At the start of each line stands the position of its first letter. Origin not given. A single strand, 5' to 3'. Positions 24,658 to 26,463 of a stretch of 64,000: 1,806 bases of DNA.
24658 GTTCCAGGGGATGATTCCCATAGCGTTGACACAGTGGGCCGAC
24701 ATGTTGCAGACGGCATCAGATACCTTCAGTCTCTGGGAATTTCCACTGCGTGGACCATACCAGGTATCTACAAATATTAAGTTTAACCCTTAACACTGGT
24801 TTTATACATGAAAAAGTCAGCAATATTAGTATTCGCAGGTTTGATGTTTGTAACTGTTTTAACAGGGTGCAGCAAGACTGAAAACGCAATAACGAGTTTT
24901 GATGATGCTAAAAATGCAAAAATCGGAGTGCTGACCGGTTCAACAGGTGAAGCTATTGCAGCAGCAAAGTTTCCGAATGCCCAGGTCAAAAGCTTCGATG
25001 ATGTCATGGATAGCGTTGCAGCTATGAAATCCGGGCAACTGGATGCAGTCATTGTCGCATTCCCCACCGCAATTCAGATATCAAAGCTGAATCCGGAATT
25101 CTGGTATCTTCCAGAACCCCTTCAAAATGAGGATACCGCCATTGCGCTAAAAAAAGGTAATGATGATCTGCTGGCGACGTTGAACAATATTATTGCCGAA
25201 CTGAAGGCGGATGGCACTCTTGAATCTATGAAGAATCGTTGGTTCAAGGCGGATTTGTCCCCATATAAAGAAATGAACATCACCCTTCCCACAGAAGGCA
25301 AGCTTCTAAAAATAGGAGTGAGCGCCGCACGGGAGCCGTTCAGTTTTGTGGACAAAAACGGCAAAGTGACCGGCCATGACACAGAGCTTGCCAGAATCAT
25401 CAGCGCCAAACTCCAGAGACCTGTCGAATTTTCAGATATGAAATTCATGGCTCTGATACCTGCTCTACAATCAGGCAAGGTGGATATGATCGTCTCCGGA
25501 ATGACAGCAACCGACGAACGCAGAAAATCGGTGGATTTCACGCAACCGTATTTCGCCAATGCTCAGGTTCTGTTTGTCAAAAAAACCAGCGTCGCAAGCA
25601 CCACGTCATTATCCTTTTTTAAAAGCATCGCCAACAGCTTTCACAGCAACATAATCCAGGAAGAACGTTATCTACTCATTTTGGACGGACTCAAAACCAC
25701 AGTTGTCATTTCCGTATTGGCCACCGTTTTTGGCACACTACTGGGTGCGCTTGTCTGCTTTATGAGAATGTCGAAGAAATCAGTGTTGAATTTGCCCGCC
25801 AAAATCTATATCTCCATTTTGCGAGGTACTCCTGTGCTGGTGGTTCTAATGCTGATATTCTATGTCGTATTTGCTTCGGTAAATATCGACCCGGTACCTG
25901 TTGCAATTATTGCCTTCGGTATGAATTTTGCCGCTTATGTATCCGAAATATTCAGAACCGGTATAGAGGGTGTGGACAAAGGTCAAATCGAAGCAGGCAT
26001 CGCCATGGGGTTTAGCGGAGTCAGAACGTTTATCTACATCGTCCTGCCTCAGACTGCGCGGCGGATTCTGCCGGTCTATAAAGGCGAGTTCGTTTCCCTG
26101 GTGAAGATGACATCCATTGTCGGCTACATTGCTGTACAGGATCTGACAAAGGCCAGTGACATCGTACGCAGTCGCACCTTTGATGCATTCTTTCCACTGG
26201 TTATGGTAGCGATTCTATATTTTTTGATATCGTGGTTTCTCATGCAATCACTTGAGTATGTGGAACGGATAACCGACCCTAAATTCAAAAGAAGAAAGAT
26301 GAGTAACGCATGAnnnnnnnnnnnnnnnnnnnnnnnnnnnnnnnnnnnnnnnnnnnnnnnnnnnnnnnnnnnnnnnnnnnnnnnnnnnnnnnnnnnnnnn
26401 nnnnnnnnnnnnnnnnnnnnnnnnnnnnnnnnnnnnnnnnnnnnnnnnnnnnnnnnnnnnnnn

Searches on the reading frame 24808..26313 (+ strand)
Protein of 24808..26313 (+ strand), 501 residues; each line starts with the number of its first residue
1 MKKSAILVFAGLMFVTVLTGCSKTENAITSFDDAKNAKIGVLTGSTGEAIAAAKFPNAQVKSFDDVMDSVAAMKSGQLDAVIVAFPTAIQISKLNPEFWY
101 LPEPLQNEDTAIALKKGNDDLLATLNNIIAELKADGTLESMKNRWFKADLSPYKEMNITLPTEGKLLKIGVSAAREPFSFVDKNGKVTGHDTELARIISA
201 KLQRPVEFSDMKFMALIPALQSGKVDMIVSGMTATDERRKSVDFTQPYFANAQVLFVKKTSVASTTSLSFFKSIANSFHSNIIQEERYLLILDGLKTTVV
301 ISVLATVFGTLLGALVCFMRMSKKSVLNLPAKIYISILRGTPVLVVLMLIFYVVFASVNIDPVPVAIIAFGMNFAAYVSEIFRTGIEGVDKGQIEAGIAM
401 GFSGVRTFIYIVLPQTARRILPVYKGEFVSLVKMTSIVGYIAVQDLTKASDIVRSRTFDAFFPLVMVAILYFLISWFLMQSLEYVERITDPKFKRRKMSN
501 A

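Call 24: search_protein_families(library=pfam, proteins=[window:24808-26313:+], max_evalue=0.0001)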
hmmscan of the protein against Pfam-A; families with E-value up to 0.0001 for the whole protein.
window:24808-26313:+ (501 aa): 3 families
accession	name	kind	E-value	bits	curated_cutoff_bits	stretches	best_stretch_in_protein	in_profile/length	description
PF00497.25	SBP_bac_3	-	1.5e-39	135.2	26.4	2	167-262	1-95/132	Bacterial extracellular solute-binding proteins, family 3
PF00528.27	BPD_transp_1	-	1.7e-18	67.5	26.4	1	309-487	1-180/184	Binding-protein-dependent transport system inner membrane component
PF10613.14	Lig_chan-Glu_bd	-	1.3e-05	25.7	30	1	215-259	69-113/115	Ligated ion channel L-glutamate- and glycine-binding site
